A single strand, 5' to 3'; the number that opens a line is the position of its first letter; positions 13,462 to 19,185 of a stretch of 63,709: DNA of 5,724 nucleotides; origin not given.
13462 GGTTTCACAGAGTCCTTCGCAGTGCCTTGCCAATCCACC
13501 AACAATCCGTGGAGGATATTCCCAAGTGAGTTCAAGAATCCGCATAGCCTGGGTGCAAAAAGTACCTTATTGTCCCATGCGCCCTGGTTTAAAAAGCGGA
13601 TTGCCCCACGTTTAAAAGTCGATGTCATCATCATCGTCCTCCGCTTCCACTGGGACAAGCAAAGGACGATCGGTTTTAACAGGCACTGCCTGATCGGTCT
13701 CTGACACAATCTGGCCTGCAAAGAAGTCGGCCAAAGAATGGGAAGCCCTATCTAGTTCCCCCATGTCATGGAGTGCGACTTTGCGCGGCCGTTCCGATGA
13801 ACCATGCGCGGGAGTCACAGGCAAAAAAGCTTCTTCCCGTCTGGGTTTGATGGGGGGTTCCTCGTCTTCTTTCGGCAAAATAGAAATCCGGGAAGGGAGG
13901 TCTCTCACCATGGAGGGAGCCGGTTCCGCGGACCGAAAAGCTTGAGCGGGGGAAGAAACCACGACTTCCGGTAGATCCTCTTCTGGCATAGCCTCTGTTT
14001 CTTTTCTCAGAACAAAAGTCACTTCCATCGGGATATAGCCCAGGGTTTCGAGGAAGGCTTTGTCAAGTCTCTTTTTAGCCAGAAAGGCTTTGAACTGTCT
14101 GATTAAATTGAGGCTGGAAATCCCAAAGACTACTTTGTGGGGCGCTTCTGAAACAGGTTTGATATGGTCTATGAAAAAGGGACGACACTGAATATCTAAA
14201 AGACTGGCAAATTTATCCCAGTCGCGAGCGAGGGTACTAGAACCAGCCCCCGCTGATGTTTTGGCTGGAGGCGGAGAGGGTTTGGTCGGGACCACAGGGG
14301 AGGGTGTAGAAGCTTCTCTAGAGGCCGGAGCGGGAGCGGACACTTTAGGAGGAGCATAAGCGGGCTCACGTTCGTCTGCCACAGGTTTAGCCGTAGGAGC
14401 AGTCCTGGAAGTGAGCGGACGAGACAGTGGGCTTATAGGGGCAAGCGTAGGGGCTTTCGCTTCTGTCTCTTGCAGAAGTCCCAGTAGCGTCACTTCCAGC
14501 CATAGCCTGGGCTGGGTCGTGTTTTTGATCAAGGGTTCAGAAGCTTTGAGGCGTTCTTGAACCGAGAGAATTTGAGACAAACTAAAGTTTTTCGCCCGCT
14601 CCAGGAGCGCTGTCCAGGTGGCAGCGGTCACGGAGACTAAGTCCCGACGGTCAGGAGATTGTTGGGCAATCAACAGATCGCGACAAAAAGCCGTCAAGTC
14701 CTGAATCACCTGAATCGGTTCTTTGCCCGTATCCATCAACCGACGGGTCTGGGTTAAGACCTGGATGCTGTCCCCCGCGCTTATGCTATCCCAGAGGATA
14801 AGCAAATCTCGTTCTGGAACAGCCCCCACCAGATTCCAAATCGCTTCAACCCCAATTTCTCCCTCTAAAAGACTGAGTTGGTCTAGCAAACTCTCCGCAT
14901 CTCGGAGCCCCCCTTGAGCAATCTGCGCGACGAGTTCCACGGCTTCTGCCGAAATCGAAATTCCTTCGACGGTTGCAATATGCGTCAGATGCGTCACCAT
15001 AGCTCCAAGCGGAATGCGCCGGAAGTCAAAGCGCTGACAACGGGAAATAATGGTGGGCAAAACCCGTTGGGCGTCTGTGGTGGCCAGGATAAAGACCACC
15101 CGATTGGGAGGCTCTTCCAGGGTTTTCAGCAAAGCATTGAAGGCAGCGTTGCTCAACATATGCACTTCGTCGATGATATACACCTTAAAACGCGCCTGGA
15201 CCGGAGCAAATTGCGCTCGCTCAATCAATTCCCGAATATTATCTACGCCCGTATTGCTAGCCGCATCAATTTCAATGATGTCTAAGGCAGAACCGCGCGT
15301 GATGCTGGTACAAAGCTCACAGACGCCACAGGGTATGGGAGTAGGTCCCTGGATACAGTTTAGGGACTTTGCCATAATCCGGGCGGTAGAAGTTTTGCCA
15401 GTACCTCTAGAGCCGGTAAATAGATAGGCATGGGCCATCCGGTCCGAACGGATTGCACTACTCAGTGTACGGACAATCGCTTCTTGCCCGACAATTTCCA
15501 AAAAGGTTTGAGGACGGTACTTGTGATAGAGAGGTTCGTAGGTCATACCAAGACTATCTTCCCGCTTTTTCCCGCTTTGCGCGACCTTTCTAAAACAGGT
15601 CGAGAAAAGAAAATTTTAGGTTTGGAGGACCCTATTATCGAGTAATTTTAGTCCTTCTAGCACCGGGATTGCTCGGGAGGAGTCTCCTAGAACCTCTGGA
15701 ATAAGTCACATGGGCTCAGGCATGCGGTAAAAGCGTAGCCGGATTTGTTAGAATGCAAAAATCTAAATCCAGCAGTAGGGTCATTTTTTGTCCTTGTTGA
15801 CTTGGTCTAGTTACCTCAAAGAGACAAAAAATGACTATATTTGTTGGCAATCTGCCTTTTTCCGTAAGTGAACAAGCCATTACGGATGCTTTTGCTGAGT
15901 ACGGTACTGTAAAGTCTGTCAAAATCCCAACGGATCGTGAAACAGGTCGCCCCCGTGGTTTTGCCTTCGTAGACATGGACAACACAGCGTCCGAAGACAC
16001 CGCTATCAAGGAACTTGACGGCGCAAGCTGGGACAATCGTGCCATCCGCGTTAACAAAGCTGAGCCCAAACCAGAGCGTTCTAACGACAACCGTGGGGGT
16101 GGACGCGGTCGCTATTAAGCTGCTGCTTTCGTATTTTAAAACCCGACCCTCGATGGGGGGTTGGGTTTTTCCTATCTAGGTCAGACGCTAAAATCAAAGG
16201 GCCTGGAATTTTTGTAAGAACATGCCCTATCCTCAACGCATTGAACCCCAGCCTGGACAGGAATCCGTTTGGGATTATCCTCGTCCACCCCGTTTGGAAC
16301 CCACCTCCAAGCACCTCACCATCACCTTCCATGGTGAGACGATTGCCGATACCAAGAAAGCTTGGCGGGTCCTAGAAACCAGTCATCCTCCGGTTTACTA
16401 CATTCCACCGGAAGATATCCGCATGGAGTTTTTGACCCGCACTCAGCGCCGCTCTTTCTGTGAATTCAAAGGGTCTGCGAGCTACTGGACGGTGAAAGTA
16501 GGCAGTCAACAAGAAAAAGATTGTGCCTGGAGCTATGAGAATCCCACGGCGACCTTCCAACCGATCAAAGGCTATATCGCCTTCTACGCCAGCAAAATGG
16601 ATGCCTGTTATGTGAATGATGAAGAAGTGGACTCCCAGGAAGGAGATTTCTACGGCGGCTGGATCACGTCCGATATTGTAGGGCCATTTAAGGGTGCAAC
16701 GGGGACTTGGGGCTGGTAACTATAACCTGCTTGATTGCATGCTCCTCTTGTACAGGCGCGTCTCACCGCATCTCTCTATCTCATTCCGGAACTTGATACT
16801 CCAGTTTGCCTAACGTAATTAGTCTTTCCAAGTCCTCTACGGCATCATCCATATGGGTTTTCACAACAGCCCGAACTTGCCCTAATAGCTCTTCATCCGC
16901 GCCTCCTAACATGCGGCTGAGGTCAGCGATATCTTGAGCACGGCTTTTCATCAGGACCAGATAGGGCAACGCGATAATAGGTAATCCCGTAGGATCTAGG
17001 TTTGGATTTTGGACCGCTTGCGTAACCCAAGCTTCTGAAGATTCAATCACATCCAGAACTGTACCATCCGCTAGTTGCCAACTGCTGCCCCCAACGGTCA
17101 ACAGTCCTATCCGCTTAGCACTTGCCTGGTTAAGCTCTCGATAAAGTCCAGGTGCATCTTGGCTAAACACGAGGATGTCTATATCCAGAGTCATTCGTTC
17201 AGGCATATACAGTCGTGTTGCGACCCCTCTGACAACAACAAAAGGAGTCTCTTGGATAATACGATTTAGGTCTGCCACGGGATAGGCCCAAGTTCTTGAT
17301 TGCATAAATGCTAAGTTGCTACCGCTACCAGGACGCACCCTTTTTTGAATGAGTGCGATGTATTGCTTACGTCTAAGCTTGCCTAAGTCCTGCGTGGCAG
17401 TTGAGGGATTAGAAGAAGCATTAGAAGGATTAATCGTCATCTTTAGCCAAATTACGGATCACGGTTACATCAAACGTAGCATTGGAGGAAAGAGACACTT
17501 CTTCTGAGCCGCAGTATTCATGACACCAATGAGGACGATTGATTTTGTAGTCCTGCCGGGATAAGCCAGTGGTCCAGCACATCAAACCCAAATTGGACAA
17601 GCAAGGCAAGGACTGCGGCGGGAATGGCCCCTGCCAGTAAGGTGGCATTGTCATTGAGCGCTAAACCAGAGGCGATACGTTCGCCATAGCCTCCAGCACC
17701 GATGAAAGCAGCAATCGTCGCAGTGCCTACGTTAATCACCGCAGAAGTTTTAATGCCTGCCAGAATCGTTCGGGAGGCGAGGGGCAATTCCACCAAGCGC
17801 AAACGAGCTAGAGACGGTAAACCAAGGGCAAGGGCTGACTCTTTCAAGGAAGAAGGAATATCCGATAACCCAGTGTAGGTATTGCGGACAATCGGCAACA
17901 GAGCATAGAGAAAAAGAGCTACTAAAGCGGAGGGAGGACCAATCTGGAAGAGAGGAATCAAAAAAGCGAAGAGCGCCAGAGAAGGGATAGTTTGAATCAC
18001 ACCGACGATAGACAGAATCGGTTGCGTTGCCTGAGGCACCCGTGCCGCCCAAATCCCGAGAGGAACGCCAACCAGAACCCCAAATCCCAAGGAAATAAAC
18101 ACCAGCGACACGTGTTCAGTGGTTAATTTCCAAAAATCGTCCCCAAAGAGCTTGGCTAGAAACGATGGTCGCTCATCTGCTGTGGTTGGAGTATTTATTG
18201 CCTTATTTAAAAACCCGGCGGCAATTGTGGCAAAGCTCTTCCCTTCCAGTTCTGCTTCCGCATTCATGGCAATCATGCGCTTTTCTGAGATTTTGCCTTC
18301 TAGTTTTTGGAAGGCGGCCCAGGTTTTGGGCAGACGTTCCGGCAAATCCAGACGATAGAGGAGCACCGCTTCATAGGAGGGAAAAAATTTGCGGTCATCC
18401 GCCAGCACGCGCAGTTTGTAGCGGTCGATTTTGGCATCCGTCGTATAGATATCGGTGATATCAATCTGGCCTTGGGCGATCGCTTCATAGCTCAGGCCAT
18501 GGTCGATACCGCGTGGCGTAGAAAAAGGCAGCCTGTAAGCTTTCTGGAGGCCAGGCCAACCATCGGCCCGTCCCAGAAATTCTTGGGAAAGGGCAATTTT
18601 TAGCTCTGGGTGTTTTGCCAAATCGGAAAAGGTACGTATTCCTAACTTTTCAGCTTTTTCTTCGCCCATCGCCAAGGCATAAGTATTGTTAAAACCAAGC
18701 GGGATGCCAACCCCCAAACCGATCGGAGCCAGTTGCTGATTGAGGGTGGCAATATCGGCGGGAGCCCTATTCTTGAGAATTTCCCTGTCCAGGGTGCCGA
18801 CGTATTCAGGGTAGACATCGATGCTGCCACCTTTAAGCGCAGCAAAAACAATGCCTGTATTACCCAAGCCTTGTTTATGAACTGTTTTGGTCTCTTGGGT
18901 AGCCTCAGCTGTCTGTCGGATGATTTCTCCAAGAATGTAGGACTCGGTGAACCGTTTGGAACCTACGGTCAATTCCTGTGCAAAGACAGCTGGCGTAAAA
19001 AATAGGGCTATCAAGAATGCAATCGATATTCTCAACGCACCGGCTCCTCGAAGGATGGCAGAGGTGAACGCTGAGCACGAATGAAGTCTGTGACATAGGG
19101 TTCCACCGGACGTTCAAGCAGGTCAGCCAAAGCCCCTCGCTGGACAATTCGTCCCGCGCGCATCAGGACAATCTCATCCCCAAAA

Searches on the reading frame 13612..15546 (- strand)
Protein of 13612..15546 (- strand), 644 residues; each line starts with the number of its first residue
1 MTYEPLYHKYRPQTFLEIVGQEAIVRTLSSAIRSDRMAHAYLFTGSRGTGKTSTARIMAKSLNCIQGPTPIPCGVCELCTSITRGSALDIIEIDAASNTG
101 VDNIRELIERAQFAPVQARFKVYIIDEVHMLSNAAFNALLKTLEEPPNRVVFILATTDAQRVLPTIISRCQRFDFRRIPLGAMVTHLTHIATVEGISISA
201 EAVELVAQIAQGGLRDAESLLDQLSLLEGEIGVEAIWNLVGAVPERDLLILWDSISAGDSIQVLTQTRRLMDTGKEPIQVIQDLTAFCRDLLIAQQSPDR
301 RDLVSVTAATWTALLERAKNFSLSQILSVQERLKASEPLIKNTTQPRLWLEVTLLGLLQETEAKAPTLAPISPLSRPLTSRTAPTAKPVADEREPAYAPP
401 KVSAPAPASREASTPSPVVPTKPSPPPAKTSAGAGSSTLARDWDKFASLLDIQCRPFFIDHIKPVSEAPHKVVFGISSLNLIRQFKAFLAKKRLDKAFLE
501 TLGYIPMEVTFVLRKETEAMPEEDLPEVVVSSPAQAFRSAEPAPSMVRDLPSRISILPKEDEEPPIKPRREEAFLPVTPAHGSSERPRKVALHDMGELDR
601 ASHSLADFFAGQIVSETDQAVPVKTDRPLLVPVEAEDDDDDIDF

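Call 36: search_protein_families(library=pfam, proteins=[window:13612-15546:-], max_evalue=0.001)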
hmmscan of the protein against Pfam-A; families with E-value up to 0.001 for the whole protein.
window:13612-15546:- (644 aa): 10 families
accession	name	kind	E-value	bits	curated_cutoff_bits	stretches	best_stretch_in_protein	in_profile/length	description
PF13177.12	DNA_pol3_delta2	-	3.3e-47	160.9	27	1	20-177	1-159/161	DNA polymerase III, delta subunit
PF00004.35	AAA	-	1.1e-13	52.3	21.2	1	42-174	2-124/131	ATPase family associated with various cellular activities (AAA)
PF12169.13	DNA_pol3_gamma3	-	1.9e-11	44.4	24.4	1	234-364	4-134/143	DNA polymerase III subunits gamma and tau domain III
PF22608.2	DNAX_ATPase_lid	-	5.3e-10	39.4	27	1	184-223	3-42/49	DNA polymerase III clamp loader subunit, ATPase lid domain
PF13401.12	AAA_22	-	1.4e-06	29.1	27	1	41-157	8-123/130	AAA domain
PF13604.12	AAA_30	-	9.1e-06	26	27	1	40-153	20-122/191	AAA domain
PF05496.18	RuvB_N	-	1.2e-05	25.5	27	1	11-65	2-60/159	Holliday junction DNA helicase RuvB P-loop domain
PF13245.12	AAA_19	-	0.00013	22.6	25.1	1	30-153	3-123/134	AAA domain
PF13191.12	AAA_16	-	0.00026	22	32.6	0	18-145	2-158/167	AAA ATPase domain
PF06068.19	TIP49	-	0.0003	20.5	23.8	0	28-63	39-75/347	TIP49 P-loop domain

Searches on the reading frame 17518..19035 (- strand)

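Call 36: search_protein_families(library=pfam, proteins=[window:17518-19035:-], max_evalue=0.001)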
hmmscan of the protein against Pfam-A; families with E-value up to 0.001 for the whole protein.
window:17518-19035:- (505 aa): 2 families
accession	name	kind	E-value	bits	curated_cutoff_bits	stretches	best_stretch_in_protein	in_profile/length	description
PF04069.17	OpuAC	-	1.4e-57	195.7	21.2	1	21-278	2-257/257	Substrate binding domain of ABC-type glycine betaine transport system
PF00528.27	BPD_transp_1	-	7.7e-22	78.3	26.4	1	323-490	1-181/184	Binding-protein-dependent transport system inner membrane component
